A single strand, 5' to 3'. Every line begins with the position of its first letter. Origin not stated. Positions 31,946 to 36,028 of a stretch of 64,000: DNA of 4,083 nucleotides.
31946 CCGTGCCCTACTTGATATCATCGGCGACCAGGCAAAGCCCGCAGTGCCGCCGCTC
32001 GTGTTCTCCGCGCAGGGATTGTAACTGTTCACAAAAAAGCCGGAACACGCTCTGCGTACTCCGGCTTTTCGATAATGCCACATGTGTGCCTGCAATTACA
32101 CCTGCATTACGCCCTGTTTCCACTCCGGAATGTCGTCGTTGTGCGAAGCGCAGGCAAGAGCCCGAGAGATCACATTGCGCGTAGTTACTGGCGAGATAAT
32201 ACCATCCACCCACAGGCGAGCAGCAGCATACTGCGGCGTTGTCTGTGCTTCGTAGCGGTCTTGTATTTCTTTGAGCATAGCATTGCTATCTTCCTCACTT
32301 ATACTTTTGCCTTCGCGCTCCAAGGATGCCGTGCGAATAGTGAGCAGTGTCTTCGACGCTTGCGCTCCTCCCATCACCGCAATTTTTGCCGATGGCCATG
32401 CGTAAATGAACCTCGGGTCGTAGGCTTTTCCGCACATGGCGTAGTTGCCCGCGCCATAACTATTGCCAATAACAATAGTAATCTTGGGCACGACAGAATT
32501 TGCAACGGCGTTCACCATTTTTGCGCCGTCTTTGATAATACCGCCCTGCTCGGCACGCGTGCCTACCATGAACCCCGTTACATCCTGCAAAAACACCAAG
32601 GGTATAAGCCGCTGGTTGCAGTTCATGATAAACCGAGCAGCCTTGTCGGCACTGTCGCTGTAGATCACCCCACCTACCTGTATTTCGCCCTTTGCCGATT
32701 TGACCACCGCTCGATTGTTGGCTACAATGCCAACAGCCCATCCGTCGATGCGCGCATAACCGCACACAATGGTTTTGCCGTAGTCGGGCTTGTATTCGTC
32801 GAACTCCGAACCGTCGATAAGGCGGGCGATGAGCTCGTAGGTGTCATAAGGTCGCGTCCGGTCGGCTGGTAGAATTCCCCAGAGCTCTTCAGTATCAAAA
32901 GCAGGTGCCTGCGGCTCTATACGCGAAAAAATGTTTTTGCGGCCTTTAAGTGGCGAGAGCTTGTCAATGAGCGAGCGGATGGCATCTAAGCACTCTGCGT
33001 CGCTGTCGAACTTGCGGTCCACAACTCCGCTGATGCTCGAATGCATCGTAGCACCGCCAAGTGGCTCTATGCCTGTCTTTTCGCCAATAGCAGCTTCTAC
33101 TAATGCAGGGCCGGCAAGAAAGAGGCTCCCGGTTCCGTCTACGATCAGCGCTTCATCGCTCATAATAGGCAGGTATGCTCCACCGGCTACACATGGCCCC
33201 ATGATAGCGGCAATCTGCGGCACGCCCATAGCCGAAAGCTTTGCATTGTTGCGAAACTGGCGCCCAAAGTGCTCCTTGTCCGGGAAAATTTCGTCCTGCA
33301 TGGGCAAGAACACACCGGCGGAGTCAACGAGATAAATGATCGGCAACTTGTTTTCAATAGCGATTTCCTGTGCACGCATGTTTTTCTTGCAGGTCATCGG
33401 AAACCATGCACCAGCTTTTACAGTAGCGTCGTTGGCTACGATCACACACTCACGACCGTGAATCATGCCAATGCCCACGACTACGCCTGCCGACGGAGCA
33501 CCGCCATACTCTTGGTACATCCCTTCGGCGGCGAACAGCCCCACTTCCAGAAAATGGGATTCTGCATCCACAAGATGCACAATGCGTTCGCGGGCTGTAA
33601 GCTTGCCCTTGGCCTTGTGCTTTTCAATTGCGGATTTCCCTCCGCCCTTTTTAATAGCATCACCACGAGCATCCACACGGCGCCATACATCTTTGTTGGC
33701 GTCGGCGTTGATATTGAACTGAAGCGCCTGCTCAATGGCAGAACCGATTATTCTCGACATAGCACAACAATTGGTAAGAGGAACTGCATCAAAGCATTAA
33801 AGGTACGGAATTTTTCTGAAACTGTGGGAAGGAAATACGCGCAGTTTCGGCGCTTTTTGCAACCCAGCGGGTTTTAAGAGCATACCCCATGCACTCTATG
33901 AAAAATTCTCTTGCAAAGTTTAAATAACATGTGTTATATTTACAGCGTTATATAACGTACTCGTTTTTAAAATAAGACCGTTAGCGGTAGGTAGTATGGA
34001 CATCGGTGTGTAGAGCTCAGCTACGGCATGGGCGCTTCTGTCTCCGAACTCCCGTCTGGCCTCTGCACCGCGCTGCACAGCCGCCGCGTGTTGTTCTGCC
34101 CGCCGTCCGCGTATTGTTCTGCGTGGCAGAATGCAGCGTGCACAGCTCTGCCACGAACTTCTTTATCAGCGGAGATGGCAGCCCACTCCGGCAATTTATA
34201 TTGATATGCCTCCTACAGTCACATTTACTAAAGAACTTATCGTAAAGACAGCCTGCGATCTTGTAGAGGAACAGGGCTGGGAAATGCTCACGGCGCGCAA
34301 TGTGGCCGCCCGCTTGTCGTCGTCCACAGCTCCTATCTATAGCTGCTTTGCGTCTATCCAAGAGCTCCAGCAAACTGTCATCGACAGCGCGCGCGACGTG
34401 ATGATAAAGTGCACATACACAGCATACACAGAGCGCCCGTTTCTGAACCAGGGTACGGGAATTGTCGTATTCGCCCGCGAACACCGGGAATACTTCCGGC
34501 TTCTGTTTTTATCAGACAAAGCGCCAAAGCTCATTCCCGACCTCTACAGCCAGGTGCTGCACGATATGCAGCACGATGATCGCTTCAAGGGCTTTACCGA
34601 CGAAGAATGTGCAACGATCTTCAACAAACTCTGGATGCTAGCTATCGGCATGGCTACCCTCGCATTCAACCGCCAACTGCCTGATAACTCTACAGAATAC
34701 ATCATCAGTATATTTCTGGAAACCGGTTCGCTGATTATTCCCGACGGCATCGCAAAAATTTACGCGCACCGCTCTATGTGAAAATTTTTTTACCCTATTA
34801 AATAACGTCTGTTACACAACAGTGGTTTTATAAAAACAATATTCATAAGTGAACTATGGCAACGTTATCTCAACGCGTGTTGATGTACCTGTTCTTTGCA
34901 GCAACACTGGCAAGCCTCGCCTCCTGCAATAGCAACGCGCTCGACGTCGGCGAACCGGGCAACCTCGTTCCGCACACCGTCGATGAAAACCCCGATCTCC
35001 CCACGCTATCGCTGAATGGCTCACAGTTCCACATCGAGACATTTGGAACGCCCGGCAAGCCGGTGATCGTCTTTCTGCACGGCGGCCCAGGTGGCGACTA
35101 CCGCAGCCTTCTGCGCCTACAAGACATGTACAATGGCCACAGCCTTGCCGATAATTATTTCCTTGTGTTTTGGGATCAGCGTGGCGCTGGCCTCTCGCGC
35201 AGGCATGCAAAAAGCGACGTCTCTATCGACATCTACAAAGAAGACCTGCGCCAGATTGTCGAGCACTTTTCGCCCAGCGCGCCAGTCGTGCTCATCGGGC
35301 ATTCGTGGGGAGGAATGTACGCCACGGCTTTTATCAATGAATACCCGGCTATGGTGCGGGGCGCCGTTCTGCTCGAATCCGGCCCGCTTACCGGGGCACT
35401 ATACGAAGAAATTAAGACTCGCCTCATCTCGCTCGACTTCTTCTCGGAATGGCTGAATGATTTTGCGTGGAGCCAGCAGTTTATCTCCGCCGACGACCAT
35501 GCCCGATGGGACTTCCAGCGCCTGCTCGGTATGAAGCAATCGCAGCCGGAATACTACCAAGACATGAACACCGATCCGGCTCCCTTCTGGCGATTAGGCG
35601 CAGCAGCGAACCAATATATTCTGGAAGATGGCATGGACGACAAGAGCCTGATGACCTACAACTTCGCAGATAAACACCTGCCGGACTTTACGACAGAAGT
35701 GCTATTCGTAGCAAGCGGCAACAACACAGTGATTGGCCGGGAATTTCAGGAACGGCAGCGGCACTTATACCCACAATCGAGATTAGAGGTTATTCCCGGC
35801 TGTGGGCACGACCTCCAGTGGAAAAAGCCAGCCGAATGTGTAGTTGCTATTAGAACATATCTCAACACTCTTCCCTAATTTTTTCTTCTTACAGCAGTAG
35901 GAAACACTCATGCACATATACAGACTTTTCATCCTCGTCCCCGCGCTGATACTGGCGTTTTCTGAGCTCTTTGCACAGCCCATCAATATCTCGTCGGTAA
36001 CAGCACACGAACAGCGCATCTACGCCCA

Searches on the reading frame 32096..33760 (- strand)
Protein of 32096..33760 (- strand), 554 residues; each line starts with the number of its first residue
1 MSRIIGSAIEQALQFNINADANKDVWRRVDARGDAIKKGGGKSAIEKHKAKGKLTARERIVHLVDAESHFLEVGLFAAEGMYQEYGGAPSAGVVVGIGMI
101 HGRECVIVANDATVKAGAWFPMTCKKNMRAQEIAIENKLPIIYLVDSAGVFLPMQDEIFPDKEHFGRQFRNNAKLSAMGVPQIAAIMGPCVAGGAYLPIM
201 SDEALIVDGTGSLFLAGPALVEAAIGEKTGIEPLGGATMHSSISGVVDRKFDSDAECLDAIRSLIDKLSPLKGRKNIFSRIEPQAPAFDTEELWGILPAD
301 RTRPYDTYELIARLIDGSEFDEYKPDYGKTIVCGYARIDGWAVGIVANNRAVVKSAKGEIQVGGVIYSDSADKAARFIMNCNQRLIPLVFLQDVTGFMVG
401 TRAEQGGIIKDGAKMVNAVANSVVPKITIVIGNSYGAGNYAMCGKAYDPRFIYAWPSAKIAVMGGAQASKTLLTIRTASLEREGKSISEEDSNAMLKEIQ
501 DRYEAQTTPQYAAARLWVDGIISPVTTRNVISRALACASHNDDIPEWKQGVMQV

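Call 33: search_protein_families(library=pfam, proteins=[window:32096-33760:-], max_evalue=0.00001)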
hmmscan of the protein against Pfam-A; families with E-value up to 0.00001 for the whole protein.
window:32096-33760:- (554 aa): 3 families
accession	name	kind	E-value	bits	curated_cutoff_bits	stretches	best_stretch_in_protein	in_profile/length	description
PF01039.27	Carboxyl_trans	-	6.3e-149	497.2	22.3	1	48-545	2-486/493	Carboxyl transferase domain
PF03255.19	ACCA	-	5.2e-13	49.3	23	1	328-441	91-203/310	Acetyl co-enzyme A carboxylase carboxyltransferase-like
PF06833.16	MdcE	-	3.2e-07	30.7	32.7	0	383-475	25-118/196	Malonate decarboxylase gamma subunit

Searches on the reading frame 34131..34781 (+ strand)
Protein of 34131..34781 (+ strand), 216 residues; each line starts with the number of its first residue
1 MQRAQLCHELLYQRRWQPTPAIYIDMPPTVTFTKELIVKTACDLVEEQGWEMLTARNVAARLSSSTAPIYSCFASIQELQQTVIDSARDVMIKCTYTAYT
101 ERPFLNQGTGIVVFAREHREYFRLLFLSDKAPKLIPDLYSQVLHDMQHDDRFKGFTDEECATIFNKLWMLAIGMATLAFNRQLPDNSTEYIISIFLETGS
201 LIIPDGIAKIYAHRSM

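Call 33: search_protein_families(library=pfam, proteins=[window:34131-34781:+], max_evalue=0.00001)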
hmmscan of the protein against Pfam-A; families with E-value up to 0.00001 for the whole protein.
window:34131-34781:+ (216 aa): 0 families

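Call 49: search_protein_families(library=pfam, proteins=[window:34131-34781:+], max_evalue=1)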
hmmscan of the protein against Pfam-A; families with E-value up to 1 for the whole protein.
window:34131-34781:+ (216 aa): 2 families
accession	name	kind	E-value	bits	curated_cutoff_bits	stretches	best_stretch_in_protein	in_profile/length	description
PF00440.29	TetR_N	-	0.00067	19.8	24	1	37-79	1-43/47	Bacterial regulatory proteins, tetR family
PF13305.11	TetR_C_33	-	0.00087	20.3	26.8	1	108-184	5-87/103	Tetracyclin repressor-like, C-terminal domain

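Call 50: search_protein_families(library=ncbifam, proteins=[window:34131-34781:+], max_evalue=0.1)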
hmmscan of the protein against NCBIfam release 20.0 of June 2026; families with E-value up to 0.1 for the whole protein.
window:34131-34781:+ (216 aa): 3 families
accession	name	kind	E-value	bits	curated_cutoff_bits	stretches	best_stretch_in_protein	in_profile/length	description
NF010319.1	PRK13756.1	equivalog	0.0032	17.4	265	1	33-81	3-51/199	tetracycline resistance transcriptional repressor TetR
NF041196.1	ScbR_bind_reg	equivalog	0.012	15.8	150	1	33-94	7-68/191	ScbR family autoregulator-binding transcription factor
NF007015.0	PRK09480.1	equivalog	0.03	13.9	120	1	34-91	12-69/197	nucleoid occlusion factor SlmA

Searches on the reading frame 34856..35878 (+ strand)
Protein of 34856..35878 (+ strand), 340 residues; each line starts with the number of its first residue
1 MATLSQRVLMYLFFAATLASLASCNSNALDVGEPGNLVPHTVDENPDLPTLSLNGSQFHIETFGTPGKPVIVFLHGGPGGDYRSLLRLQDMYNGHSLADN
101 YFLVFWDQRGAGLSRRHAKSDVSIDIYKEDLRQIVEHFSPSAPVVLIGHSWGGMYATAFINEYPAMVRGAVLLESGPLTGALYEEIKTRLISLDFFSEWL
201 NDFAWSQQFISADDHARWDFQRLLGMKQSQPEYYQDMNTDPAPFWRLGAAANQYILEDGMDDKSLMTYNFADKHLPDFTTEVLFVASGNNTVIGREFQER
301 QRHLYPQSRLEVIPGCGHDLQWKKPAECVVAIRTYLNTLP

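Call 49: search_protein_families(library=pfam, proteins=[window:34856-35878:+], max_evalue=1)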
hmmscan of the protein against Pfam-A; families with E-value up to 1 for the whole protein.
window:34856-35878:+ (340 aa): 10 families
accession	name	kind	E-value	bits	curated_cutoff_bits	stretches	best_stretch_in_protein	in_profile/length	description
PF00561.26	Abhydrolase_1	-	2.2e-25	90.2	25.8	1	69-325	1-245/245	alpha/beta hydrolase fold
PF12697.13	Abhydrolase_6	-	5.5e-19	70.1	26.3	1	71-329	1-215/217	Alpha/beta hydrolase family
PF12146.15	Hydrolase_4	-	4.7e-16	59.3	27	1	98-320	28-234/239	Serine aminopeptidase, S33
PF20408.4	Abhydrolase_11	-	0.0016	18.7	27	1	124-173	57-105/193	Alpha/beta hydrolase domain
PF05577.18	Peptidase_S28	-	0.0022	17.3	25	1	138-179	109-149/434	Serine carboxypeptidase S28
PF12695.13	Abhydrolase_5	-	0.012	15.8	27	1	131-186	46-100/164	Alpha/beta hydrolase family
PF07819.20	PGAP1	-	0.017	15.3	24.3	1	136-174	85-126/233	PGAP1-like alpha/beta domain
PF14477.11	Mso1_C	-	0.059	14.7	20.5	1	82-95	1-14/46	Mso1, membrane-polarising domain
PF02230.22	Abhydrolase_2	-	0.086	13.1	23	0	123-173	86-136/217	Phospholipase/Carboxylesterase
PF03096.20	Ndr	-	0.12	11.5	23.3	1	123-209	81-170/283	Ndr family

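Call 50: search_protein_families(library=ncbifam, proteins=[window:34856-35878:+], max_evalue=0.1)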
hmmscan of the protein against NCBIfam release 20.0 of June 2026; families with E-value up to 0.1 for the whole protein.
window:34856-35878:+ (340 aa): 26 families (the best 25 are shown)
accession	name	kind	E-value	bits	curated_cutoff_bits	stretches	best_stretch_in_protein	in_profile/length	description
TIGR01250.1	pro_imino_pep_2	subfamily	1.7e-18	67.2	167.65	1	57-336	14-287/288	proline iminopeptidase-family hydrolase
NF045948.1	ProImpepThrmp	equivalog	2.8e-14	53.2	500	1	68-172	25-125/291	proline iminopeptidase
NF045945.1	ProImpepLactob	equivalog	8.2e-11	41.9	400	1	67-193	26-148/293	proline iminopeptidase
NF007954.0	PRK10673.1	equivalog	1.4e-10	40.9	399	2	273-338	189-254/255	esterase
TIGR01249.1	pro_imino_pep_1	equivalog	1.4e-10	40.9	259.75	1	57-172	16-125/307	prolyl aminopeptidase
NF004514.1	PRK05855.1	equivalog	2.1e-10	39.8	455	1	54-170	8-119/578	SDR family oxidoreductase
TIGR03056.1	bchO_mg_che_rel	equivalog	1.7e-09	37.1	172.55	1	54-171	14-129/278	alpha/beta fold hydrolase BchO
TIGR03695.1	menH_SHCHC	equivalog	1.7e-08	34.2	208.55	1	68-336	2-251/252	2-succinyl-6-hydroxy-2,4-cyclohexadiene-1-carboxylate synthase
TIGR02427.1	protocat_pcaD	equivalog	2.6e-08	33.6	255.85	1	67-175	12-112/251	3-oxoadipate enol-lactonase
NF050089.1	i_nPHAscl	equivalog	2.9e-08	33.1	300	1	96-181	40-123/288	intracellular short-chain-length polyhydroxyalkanoate depolymerase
NF051488.1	bifunc_PcaDC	exception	5.3e-08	32.4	390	1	96-180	34-116/375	bifunctional 3-oxoadipate enol-lactonase/4-carboxymuconolactone decarboxylase PcaDC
TIGR03611.1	RutD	equivalog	6.3e-08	32.3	238.5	1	95-173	34-111/258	pyrimidine utilization protein D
NF045632.1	hydroxlase_HsaD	equivalog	3.1e-07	29.6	400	1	54-181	20-143/290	4,5:9,10-diseco-3-hydroxy-5,9,17-trioxoandrosta-1(10),2-diene-4-oate hydrolase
NF052614.1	AB_fold_OlsI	equivalog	3.5e-07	30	385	1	117-174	64-121/272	ornithine lipid biosynthesis O-acyltransferase OlsI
NF051487.1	bifunc_PcaCD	exception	7.3e-07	28.6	430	1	95-175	193-271/413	bifunctional 4-carboxymuconolactone decarboxylase/3-oxoadipate enol-lactonase PcaCD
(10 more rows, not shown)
